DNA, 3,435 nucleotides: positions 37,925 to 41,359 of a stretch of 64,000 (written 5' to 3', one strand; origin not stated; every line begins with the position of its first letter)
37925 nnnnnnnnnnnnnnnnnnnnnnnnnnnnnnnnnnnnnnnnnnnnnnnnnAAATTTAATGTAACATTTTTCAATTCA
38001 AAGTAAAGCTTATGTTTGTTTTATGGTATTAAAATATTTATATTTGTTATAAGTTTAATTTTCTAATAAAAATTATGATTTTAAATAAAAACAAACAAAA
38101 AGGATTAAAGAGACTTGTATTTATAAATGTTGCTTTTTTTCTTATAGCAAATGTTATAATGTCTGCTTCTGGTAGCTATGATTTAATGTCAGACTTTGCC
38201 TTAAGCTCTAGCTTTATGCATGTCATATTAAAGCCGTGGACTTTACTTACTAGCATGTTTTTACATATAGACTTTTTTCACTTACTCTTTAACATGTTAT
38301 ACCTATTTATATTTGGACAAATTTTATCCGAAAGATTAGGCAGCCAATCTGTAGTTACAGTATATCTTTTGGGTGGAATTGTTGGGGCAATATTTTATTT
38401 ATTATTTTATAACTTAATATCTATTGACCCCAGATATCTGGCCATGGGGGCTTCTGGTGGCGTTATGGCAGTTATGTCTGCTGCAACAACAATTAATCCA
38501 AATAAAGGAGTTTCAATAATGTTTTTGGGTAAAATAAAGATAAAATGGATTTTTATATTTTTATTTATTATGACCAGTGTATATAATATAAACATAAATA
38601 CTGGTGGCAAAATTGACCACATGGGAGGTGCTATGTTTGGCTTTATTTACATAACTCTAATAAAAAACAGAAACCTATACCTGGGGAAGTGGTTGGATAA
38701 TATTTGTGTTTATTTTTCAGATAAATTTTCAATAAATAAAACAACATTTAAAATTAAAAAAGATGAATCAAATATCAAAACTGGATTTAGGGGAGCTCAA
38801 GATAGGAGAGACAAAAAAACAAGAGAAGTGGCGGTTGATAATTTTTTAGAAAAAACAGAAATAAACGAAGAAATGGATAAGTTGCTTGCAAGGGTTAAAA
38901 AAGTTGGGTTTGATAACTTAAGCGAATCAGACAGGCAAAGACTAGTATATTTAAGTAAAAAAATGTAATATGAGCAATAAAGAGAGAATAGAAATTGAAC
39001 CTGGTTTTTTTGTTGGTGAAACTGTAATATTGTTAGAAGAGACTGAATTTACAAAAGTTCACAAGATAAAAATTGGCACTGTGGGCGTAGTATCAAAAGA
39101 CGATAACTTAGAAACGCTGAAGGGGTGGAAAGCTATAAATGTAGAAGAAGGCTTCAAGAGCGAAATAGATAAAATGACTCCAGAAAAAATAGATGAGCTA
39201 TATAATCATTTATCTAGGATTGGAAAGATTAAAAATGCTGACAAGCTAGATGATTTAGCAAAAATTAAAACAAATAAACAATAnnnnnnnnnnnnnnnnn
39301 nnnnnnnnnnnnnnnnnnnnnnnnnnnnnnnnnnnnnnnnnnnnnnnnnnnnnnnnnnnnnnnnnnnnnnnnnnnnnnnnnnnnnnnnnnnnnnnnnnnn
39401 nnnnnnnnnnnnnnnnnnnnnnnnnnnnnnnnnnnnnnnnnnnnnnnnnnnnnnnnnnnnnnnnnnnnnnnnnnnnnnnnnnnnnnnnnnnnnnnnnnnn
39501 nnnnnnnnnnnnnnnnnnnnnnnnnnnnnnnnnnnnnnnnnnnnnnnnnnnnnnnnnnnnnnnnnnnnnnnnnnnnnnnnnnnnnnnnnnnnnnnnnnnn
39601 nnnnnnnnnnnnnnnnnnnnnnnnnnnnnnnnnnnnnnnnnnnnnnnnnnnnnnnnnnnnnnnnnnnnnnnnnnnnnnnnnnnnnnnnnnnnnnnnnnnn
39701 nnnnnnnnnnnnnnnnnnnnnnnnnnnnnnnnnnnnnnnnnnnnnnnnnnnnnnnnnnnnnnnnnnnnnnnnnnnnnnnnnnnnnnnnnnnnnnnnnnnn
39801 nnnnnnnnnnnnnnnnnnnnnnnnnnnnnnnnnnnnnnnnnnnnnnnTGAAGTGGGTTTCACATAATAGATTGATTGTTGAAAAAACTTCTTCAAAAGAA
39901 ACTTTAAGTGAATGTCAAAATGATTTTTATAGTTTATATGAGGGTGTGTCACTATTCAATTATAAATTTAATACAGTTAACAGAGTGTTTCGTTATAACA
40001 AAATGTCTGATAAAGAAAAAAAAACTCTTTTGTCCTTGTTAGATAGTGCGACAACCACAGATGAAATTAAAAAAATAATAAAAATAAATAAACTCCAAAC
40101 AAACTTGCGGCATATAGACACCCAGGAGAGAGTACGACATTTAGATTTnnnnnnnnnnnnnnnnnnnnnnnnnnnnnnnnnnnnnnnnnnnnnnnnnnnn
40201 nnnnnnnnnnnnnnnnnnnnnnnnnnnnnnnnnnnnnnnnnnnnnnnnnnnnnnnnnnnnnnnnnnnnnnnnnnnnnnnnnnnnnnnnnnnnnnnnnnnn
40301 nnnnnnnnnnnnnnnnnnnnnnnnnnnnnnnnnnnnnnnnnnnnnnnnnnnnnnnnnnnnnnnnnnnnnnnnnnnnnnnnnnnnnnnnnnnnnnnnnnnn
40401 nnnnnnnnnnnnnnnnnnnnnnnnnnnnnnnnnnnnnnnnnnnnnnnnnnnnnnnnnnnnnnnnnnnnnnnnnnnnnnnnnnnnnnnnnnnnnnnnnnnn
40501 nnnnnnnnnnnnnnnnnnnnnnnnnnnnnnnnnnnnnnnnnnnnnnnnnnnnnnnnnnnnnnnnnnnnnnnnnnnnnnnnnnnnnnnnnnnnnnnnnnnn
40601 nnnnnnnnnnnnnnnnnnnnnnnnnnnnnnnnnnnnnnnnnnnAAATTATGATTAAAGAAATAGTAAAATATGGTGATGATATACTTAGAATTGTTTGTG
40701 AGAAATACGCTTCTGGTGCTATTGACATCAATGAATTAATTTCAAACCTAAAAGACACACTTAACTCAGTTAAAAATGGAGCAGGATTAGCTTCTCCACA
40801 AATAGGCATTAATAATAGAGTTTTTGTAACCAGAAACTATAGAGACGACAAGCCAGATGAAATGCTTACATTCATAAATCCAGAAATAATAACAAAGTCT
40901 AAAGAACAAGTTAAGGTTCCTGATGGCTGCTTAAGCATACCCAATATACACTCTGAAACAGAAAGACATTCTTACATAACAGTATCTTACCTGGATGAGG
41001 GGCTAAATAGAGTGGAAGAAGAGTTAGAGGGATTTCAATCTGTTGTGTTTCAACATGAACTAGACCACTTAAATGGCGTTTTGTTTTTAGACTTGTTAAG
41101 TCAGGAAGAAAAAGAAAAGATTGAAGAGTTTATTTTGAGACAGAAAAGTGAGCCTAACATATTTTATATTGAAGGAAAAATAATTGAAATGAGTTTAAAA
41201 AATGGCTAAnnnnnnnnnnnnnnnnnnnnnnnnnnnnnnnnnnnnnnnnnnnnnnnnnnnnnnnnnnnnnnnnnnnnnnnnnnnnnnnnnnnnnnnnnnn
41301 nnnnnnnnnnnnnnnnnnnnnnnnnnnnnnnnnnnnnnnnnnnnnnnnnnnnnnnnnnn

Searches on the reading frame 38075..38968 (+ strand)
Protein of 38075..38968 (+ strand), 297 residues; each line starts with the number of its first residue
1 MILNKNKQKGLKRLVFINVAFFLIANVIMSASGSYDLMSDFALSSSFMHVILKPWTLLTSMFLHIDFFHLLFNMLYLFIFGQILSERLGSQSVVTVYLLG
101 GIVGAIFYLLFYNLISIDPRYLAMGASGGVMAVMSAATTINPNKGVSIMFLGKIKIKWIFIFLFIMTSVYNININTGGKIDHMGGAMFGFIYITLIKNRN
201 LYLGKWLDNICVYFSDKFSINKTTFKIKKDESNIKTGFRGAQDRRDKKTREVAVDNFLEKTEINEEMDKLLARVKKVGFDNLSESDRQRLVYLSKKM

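Call 59: search_protein_families(library=pfam, proteins=[window:38075-38968:+], max_evalue=0.001)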
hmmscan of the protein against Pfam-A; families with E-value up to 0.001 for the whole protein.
window:38075-38968:+ (297 aa): 3 families
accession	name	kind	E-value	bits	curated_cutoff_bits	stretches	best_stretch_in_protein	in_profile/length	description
PF01694.28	Rhomboid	-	1.8e-24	87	22.6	1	54-196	4-140/143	Rhomboid domain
PF20216.3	DUF6576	-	6.9e-05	23.3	27.3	1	259-296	10-47/47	Family of unknown function (DUF6576)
PF08551.15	DUF1751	-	0.00021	22.2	22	1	50-132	4-89/99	Eukaryotic integral membrane protein (DUF1751)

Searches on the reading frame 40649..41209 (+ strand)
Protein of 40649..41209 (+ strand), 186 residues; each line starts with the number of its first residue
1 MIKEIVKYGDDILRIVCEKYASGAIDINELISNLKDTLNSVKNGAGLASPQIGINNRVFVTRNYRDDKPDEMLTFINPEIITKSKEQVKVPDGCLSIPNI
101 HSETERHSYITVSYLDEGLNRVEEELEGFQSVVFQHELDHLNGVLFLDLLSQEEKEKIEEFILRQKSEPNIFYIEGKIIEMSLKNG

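Call 59: search_protein_families(library=pfam, proteins=[window:40649-41209:+], max_evalue=0.001)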
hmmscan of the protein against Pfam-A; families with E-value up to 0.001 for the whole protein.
window:40649-41209:+ (186 aa): 1 family
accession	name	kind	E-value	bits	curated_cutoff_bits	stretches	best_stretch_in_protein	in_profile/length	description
PF01327.26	Pep_deformylase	-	4.4e-45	153.5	22.8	1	2-155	1-155/156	Polypeptide deformylase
